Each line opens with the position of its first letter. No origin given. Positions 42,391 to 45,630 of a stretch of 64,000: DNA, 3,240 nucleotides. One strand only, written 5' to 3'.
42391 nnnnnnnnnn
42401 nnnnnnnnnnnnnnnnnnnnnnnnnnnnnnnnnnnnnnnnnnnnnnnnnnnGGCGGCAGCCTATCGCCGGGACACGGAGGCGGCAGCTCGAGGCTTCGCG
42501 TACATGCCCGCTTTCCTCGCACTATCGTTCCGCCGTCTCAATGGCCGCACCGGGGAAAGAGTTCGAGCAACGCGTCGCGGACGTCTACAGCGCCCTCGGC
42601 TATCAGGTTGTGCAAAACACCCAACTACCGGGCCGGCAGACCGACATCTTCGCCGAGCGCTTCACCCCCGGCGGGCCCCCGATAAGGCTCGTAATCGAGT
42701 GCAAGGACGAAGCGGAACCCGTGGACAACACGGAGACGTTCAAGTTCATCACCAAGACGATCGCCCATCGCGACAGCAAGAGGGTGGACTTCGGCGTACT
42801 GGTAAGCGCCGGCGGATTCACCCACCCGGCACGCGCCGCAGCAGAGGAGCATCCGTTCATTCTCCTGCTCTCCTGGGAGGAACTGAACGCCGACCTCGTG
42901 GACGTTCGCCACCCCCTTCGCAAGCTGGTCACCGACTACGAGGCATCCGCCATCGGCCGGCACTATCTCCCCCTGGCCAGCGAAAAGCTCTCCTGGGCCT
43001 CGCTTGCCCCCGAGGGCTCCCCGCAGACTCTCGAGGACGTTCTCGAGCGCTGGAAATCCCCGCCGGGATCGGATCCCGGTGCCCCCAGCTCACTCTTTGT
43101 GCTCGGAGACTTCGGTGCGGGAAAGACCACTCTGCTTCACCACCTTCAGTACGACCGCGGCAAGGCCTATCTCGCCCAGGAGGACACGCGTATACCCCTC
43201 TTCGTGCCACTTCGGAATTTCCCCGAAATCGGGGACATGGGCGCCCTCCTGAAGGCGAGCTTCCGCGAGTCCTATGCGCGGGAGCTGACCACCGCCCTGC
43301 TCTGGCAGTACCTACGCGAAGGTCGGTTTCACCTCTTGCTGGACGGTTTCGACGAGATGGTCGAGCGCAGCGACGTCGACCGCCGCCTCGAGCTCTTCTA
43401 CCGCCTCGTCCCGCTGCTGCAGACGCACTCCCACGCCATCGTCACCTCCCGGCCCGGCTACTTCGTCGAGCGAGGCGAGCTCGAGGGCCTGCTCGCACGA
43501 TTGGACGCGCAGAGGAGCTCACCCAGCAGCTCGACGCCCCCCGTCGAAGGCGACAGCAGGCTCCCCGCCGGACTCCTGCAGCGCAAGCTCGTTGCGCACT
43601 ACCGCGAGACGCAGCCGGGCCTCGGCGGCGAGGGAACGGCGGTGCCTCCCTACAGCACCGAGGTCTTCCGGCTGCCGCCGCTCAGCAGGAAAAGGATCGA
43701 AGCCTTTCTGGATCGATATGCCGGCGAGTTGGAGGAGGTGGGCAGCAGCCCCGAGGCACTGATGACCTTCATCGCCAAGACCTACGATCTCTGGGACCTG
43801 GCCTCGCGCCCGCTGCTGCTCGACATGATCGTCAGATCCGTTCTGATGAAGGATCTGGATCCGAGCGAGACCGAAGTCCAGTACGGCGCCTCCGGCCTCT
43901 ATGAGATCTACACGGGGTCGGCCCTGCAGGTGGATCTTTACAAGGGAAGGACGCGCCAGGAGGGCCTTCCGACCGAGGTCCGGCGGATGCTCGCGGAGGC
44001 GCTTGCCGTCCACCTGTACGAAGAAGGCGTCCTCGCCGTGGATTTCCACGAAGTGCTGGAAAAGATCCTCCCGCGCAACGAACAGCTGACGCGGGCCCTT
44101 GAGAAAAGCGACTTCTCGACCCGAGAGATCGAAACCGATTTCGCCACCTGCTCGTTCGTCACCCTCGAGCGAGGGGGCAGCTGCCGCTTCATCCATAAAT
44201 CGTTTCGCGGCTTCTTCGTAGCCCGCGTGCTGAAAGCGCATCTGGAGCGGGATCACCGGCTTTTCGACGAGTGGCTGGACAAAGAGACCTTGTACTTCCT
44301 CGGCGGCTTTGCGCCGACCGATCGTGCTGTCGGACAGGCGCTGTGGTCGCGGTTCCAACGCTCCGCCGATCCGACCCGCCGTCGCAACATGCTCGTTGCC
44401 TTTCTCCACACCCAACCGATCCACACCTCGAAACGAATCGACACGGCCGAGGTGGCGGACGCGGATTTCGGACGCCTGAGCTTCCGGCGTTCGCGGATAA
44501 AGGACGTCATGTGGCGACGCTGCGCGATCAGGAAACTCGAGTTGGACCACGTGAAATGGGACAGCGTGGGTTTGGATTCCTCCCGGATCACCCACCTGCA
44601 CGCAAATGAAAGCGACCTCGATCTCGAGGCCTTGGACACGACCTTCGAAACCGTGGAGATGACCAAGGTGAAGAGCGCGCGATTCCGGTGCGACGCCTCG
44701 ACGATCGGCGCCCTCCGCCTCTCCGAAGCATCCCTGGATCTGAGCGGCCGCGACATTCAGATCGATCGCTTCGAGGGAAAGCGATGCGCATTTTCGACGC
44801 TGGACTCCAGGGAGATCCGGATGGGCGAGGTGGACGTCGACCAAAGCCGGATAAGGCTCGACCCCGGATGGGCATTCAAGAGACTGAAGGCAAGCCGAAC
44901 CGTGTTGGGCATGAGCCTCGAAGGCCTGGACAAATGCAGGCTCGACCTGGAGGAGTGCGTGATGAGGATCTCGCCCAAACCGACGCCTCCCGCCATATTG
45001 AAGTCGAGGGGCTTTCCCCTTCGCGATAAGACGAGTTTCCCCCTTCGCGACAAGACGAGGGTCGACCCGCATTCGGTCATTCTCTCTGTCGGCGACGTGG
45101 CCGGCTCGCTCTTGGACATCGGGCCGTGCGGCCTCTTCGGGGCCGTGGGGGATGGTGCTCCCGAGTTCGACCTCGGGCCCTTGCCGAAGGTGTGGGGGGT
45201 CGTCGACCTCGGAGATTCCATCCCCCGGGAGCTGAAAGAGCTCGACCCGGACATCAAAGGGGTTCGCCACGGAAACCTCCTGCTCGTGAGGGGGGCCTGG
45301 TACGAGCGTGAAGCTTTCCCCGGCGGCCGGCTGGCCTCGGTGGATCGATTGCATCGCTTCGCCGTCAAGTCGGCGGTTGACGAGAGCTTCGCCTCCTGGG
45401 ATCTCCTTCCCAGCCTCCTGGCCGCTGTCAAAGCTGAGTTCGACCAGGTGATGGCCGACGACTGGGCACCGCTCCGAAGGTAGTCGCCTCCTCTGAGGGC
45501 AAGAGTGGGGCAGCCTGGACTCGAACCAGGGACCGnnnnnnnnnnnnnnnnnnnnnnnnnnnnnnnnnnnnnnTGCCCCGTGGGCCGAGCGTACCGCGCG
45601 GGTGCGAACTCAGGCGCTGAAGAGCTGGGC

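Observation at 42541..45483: Intact single-gene Mrr-nuclease / NACHT-STAND NTPase / pentapeptide-repeat protein beside a tRNA: candidate NLR-type antiphage system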

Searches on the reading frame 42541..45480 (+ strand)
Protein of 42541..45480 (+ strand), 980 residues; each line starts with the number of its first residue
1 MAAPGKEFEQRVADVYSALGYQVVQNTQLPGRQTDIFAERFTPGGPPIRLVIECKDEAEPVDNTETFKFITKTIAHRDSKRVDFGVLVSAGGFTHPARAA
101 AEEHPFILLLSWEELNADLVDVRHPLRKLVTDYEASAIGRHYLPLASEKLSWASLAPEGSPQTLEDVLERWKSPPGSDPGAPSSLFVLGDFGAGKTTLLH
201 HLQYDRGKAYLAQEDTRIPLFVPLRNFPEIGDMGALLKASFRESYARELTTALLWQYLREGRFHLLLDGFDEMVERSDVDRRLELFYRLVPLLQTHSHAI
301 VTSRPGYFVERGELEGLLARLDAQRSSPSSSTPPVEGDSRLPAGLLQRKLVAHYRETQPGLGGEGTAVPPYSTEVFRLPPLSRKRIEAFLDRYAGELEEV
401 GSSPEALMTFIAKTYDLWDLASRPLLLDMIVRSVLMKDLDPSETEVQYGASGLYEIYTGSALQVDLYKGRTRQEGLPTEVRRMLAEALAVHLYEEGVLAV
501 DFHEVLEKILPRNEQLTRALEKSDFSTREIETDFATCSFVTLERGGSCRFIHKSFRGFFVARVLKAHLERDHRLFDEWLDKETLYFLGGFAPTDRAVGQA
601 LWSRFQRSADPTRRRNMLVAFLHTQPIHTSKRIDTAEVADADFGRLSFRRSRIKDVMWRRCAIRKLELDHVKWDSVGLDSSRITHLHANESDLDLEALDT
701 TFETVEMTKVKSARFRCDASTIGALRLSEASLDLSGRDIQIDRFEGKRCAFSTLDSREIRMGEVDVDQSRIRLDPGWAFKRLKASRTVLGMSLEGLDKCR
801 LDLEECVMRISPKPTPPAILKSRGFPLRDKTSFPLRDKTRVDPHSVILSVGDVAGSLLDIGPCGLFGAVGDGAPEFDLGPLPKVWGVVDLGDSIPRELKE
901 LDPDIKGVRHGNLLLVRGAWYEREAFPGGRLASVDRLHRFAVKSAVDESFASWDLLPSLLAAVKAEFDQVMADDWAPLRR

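Call 4: search_protein_families(library=pfam, proteins=[window:42541-45480:+], max_evalue=1)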
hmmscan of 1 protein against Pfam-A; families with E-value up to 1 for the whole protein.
window:42541-45480:+ (980 aa): 9 families
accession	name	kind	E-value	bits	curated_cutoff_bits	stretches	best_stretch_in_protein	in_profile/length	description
PF04471.18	Mrr_cat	-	3.5e-11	43.7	21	1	4-115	5-111/115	Restriction endonuclease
PF05729.18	NACHT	-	5.3e-11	43.1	26.7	1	185-307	3-132/167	NACHT domain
PF24883.2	NPHP3_N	-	0.00046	20.8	24.8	1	246-304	109-164/164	Nephrocystin 3, N-terminal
PF13191.12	AAA_16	-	0.0017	19.3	32.6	1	180-298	22-132/167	AAA ATPase domain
PF13401.12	AAA_22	-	0.0024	18.6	27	1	183-289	6-107/130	AAA domain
PF13599.13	Pentapeptide_4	-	0.024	15.1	38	1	640-684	30-74/78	Pentapeptide repeat region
PF02367.23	TsaE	-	0.14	12.5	26.6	0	185-203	24-42/128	Threonylcarbamoyl adenosine biosynthesis protein TsaE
PF03951.24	Gln-synt_N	-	0.17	12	33.4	1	658-718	16-78/82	Glutamine synthetase, beta-Grasp domain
PF24389.1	ORC-CDC6-like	-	0.17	11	27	1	165-210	14-60/571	ORC-CDC6-like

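Call 5: search_protein_families(library=padloc, proteins=[window:42541-45480:+], max_evalue=1)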
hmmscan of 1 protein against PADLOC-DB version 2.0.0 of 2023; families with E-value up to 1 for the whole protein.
window:42541-45480:+ (980 aa): 3 families
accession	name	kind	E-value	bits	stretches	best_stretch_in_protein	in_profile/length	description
PDLC04815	PDC-S02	-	3.3e-07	27.9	1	5-108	207-306/346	-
PDLC04819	PDC-S02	-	3.9e-05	21.1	1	5-115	198-302/334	-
PDLC00631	ZorD1|ZorD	-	0.1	8.3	1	5-105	950-1047/1071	"SWI2/SNF2 helicase, Mrr-like nuclease"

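Call 6: search_protein_families(library=ncbifam, proteins=[window:42541-45480:+], max_evalue=1)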
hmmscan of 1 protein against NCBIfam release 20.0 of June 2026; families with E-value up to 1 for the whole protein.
window:42541-45480:+ (980 aa): 2 families
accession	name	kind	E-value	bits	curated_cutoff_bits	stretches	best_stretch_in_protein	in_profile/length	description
NF053861.1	DS8_antiphage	equivalog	0.095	10.4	790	1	184-277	372-459/994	anti-phage protein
NF053860.1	DS41_1_antiphage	equivalog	0.13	11.2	370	1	178-255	35-105/448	anti-phage protein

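Call 7: find_homologous_proteins(query=window:42541-45480:+, max_evalue=0.001)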
Query window:42541-45480:+ (980 aa): 87 proteins with E <= 0.001 among 8000 candidates.
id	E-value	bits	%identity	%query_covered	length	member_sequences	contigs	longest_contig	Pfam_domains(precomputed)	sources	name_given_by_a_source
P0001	0.0e+0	2233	100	100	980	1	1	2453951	PF05729.19,PF04471.19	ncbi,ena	-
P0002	0.0e+0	1045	52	99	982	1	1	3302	PF24883.3,PF05729.19,PF04471.19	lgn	-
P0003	6.1e-270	917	47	99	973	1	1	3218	PF05729.19,PF04471.19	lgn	-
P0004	2.2e-269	915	47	99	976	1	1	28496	PF05729.19,PF04471.19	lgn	-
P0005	1.6e-262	892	45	99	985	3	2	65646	PF05729.19,PF04471.19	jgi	jgi:hypothetical protein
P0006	2.2e-248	845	46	99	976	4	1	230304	PF05729.19,PF04471.19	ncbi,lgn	ncbi:MAG TPA: restriction endonuclease [Thermoleophilaceae bacterium]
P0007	7.3e-236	804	44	100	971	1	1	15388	PF05729.19,PF04471.19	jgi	jgi:restriction endonuclease/NACHT domain-containing protein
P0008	9.4e-236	803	44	99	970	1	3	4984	PF05729.19,PF04471.19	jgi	jgi:hypothetical protein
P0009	4.1e-233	795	45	97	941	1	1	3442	PF05729.19,PF04471.19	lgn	-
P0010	8.2e-231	787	44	99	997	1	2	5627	PF05729.19,PF22722.3,PF04471.19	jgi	jgi:hypothetical protein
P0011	5.6e-230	784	43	99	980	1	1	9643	PF05729.19,PF04471.19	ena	-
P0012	8.7e-226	770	43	99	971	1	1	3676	PF24883.3,PF05729.19,PF04471.19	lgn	-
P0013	5.1e-224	765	43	100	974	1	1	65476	PF05729.19,PF04471.19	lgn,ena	-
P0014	2.3e-223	762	44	95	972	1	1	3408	PF05729.19,PF04471.19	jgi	-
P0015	1.3e-221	757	42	99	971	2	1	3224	PF05729.19,PF22722.3,PF04471.19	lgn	-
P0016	3.1e-221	755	42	99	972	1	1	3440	PF05729.19,PF22722.3,PF04471.19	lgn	-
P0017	4.0e-220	752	42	99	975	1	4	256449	PF05729.19,PF04471.19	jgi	jgi:hypothetical protein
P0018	1.5e-219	750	42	100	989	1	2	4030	PF05729.19,PF04471.19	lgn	-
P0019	3.3e-219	749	42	100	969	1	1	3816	PF05729.19,PF04471.19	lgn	-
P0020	4.3e-219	748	44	93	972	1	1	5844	PF05729.19,PF04471.19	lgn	-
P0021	4.5e-219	748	43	99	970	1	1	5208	PF05729.19,PF04471.19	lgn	-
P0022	4.5e-218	745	41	100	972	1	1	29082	PF05729.19,PF04471.19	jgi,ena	-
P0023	9.4e-217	740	42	96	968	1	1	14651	PF05729.19,PF04471.19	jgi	jgi:hypothetical protein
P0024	1.2e-216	740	41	100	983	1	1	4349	PF05729.19,PF04471.19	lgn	-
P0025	1.2e-215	737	42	100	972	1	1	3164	PF05729.19,PF04471.19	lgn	-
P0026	1.4e-215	737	42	99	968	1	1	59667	PF05729.19,PF04471.19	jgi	jgi:Restriction endonuclease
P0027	1.5e-213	730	41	99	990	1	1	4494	PF05729.19,PF04471.19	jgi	jgi:Restriction endonuclease/NACHT domain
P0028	1.1e-212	727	42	94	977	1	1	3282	PF05729.19,PF04471.19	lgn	-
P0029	4.7e-212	725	43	99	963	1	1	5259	PF05729.19,PF04471.19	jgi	jgi:hypothetical protein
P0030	3.9e-210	719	41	99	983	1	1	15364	PF05729.19,PF04471.19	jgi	jgi:hypothetical protein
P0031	3.2e-209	716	40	99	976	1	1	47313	PF24883.3,PF05729.19,PF04471.19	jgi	jgi:hypothetical protein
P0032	5.5e-208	711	42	96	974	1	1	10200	PF05729.19,PF04471.19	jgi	jgi:Restriction endonuclease/NACHT domain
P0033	7.8e-207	708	42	99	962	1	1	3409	PF05729.19,PF13599.14,PF04471.19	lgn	-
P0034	4.9e-205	702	41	99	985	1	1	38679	PF05729.19,PF04471.19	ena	-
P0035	1.4e-197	677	40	99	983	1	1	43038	PF05729.19,PF22722.3,PF04471.19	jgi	jgi:restriction endonuclease/NACHT domain-containing protein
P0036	4.8e-197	675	40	98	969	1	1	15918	PF05729.19,PF22722.3,PF04471.19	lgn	-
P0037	4.8e-194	665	38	99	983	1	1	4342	PF05729.19,PF04471.19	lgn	-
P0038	2.9e-192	659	40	99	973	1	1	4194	PF05729.19,PF22722.3,PF04471.19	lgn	-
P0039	1.8e-191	657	39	99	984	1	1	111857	PF05729.19,PF22722.3,PF04471.19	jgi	jgi:hypothetical protein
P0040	5.6e-191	655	38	99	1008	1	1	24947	PF05729.19,PF04471.19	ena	-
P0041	8.7e-190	651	42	94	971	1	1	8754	PF05729.19,PF22722.3,PF04471.19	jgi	jgi:Restriction endonuclease/NACHT domain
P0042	1.3e-188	647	39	99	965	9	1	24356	PF05729.19,PF04471.19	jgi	jgi:Restriction endonuclease/NACHT domain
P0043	6.0e-188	645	40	99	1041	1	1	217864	PF05729.19,PF04471.19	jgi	jgi:hypothetical protein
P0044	6.1e-188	645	40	99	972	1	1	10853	PF05729.19,PF04471.19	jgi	jgi:restriction endonuclease/NACHT domain-containing protein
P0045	1.6e-186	640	39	99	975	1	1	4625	PF05729.19,PF04471.19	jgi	jgi:hypothetical protein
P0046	2.2e-186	640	39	99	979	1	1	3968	PF05729.19,PF04471.19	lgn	-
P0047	8.2e-186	638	38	99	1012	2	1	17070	PF05729.19,PF04471.19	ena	-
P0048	1.0e-185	638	38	99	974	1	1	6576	PF05729.19,PF04471.19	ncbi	-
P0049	1.2e-185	638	40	95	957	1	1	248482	PF05729.19,PF04471.19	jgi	jgi:hypothetical protein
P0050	6.7e-185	635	39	91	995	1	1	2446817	PF05729.19,PF04471.19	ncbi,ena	-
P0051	2.7e-184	633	38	99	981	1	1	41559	PF05729.19,PF22722.3,PF04471.19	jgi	jgi:Restriction endonuclease/NACHT domain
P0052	3.7e-183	629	43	76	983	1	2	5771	PF05729.19,PF04471.19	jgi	jgi:hypothetical protein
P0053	1.9e-181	624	40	94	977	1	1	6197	PF05729.19,PF04471.19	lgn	-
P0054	3.0e-180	620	40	95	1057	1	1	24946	PF05729.19,PF04471.19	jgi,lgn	jgi:hypothetical protein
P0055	1.1e-179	618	39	94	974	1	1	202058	PF05729.19,PF04471.19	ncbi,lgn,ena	-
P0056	3.3e-179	616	38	99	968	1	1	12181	PF05729.19,PF18741.8,PF04471.19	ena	-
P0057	4.4e-179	616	39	94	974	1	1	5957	PF05729.19,PF04471.19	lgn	-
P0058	5.3e-179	616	38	99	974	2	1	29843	PF05729.19,PF04471.19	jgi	jgi:Restriction endonuclease/NACHT domain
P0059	7.0e-178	612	38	95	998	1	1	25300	PF05729.19,PF04471.19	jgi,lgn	jgi:hypothetical protein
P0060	4.3e-177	609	40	93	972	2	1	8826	PF05729.19,PF04471.19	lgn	-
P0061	3.9e-176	606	39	99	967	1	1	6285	PF05729.19,PF04471.19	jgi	jgi:hypothetical protein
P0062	7.5e-175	602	37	99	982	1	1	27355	PF05729.19,PF04471.19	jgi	jgi:hypothetical protein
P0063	1.2e-174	601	38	93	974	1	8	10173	PF05729.19,PF04471.19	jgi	jgi:hypothetical protein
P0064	5.0e-174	599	38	94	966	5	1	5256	PF05729.19,PF22722.3,PF04471.19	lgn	-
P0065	2.2e-171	590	38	94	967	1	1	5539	PF05729.19,PF04471.19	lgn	-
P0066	2.3e-171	590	37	100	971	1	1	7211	PF05729.19,PF04471.19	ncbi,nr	ncbi:MAG TPA: NACHT domain-containing protein [Solirubrobacterales bacterium]|nr:NACHT domain-contai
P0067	5.1e-171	589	37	99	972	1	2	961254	PF05729.19,PF04471.19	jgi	jgi:hypothetical protein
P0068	2.2e-150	521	47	60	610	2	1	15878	PF05729.19,PF04471.19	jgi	jgi:hypothetical protein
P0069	1.1e-145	505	46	57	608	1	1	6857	PF05729.19,PF04471.19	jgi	jgi:Restriction endonuclease/NACHT domain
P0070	7.7e-144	499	41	64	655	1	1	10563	PF05729.19,PF22722.3,PF04471.19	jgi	-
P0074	1.6e-88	316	31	74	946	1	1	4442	PF05729.19,PF22722.3,PF20703.4,PF04471.19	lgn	-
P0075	8.9e-84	300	31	73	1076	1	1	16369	PF05729.19,PF13599.14,PF22722.3,PF04471.19,PF13191.13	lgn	-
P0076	3.5e-78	282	30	83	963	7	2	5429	PF05729.19,PF04471.19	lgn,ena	-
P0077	3.5e-72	262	29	75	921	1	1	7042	PF05729.19,PF22722.3,PF04471.19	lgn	-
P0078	1.4e-64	237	30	60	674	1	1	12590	PF05729.19,PF04471.19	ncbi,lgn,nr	ncbi:MAG: restriction endonuclease [Phycisphaerae bacterium]|nr:restriction endonuclease [Phycisphae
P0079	4.1e-39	153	29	58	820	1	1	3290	PF13576.13,PF24883.3,PF05729.19,PF13599.14,PF00805.29,PF22722.3,PF04471.19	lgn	-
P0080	4.7e-38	149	27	58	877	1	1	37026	PF24883.3,PF05729.19,PF04471.19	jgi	jgi:hypothetical protein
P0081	7.0e-33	132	27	57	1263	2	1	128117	PF01656.30,PF24883.3,PF05729.19,PF00805.29,PF13401.13,PF20703.4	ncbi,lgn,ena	-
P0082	1.1e-30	125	28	49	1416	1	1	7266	PF22722.3,PF13555.13,PF00004.36,PF13401.13,PF13304.13,PF13191.13,PF13289.13,PF13175.13,PF13476.13,PF05729.19,PF02463.26,PF04471.19,PF20720.4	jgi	jgi:predicted ATPase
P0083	3.7e-20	90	26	57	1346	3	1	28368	PF25168.2,PF25174.2,PF24814.2,PF23381.2,PF25173.2,PF25175.2,PF00805.29,PF24817.2,PF20703.4,PF13576.13,PF13614.13,PF05729.19,PF13599.14,PF24807.2,PF00400.39,PF04471.19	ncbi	-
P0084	3.0e-12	64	27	31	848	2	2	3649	PF05729.19,PF13599.14,PF00805.29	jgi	jgi:uncharacterized protein YjbI with pentapeptide repeats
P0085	2.9e-4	37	32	14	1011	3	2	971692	PF05729.19,PF13401.13,PF04471.19,PF13646.13,PF20720.4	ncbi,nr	ncbi:restriction endonuclease [Streptomyces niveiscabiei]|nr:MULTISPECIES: restriction endonuclease 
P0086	3.9e-4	37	35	14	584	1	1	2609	PF05729.19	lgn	-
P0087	6.1e-4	36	35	9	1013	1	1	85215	PF24883.3,PF05729.19,PF13401.13,PF04471.19,PF20720.4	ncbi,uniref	ncbi:NACHT domain-containing protein [Streptomyces mirabilis]|uniref:NACHT domain-containing protein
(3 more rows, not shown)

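Call 8: search_solved_structures(query=window:42541-45480:+, max_evalue=1)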
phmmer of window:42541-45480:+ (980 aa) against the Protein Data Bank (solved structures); distinct sequences matched with E-value up to 1: 2.
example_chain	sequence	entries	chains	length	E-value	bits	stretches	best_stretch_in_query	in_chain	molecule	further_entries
9jj8_D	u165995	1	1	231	0.23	12.6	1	817-916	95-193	Light harvesting protein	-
9uen_D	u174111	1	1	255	0.27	12.4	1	817-916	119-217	EFCPI-6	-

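Call 13: find_encoding_contigs(protein=P0001, flank=10000, max_places=3)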
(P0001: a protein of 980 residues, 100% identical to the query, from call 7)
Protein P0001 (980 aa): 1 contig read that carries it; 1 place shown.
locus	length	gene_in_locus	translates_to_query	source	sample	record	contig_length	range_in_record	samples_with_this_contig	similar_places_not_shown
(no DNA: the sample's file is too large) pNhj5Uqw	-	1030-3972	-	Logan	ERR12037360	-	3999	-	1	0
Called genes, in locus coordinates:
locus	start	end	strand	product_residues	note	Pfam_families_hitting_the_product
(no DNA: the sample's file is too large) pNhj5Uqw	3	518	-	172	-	?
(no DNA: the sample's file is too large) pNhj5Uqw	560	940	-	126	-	PF07045:DUF1330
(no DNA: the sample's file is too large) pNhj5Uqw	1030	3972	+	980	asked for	PF04471:Mrr_cat, PF05729:NACHT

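Call 15: find_encoding_contigs(protein=P0050, flank=10000, max_places=2)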
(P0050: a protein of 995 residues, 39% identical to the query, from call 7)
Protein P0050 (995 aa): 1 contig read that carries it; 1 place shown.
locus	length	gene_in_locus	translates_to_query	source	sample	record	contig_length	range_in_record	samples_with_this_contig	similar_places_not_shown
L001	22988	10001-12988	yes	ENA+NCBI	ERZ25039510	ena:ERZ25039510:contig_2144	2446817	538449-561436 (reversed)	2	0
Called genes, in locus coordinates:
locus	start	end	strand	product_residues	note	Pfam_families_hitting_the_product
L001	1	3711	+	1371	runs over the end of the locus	-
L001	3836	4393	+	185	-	PF07638:Sigma70_ECF (faint), PF08281:Sigma70_r4_2, PF00196:GerE (weak), PF04545:Sigma70_r4 (weak)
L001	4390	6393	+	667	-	PF04471:Mrr_cat (weak), PF13191:AAA_16 (weak), PF25199:nSTAND_NTPase5 (faint)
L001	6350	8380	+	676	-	-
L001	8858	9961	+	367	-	PF26549:Tricorn_N (faint), PF00930:DPPIV_N (faint), PF26550:Tricorn_2nd (faint), PF07676:PD40 (weak)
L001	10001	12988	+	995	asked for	PF04471:Mrr_cat, PF05729:NACHT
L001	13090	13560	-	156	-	PF12802:MarR_2, PF01047:MarR, PF13412:HTH_24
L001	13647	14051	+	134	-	PF22677:Ble-like_N (faint), PF00903:Glyoxalase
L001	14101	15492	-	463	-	PF00535:Glycos_transf_2, PF13641:Glyco_tranf_2_3, PF01644:Chitin_synth_1 (faint), PF03142:Chitin_synth_2 (faint), PF13632:Glyco_trans_2_3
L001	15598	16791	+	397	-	PF02417:Chromate_transp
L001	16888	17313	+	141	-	PF03795:YCII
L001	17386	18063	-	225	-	-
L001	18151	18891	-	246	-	PF02535:Zip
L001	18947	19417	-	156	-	PF03372:Exo_endo_phos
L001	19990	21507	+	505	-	PF01391:Collagen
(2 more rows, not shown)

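Call 16: find_encoding_contigs(protein=P0006, flank=10000, max_places=2)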
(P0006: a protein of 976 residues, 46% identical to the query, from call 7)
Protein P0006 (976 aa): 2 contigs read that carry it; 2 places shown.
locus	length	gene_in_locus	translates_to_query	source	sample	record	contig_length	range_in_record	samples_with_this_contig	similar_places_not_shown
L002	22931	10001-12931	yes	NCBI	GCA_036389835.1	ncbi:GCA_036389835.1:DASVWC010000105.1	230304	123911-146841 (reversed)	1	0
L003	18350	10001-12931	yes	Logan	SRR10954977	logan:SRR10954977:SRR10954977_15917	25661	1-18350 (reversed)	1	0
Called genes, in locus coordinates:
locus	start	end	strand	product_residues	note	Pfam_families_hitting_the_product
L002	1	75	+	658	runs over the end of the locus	PF02463:SMC_N, PF13175:AAA_15 (faint), PF13476:AAA_23, PF13514:AAA_27 (faint), PF13555:AAA_29 (weak)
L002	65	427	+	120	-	PF08870:DndE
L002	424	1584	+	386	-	PF00155:Aminotran_1_2 (weak), PF00266:Aminotran_5, PF01041:DegT_DnrJ_EryC1 (weak), PF01212:Beta_elim_lyase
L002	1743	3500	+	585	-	PF13589:HATPase_c_3 (weak), PF02518:HATPase_c (weak)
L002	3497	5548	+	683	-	-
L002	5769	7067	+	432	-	-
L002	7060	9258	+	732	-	PF19077:Big_13 (faint)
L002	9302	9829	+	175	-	-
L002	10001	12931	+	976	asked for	PF04471:Mrr_cat, PF05729:NACHT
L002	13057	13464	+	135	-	PF12840:HTH_20, PF13545:HTH_Crp_2 (weak), PF25212:HVO_A0114 (weak), PF01022:HTH_5, PF12802:MarR_2, PF13412:HTH_24 (weak), PF13601:HTH_34 (faint)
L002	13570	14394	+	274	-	PF12642:TpcC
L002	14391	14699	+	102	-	-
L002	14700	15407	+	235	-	PF12648:TcpE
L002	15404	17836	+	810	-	PF12846:AAA_10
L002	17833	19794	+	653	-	-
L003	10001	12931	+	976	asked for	PF04471:Mrr_cat, PF05729:NACHT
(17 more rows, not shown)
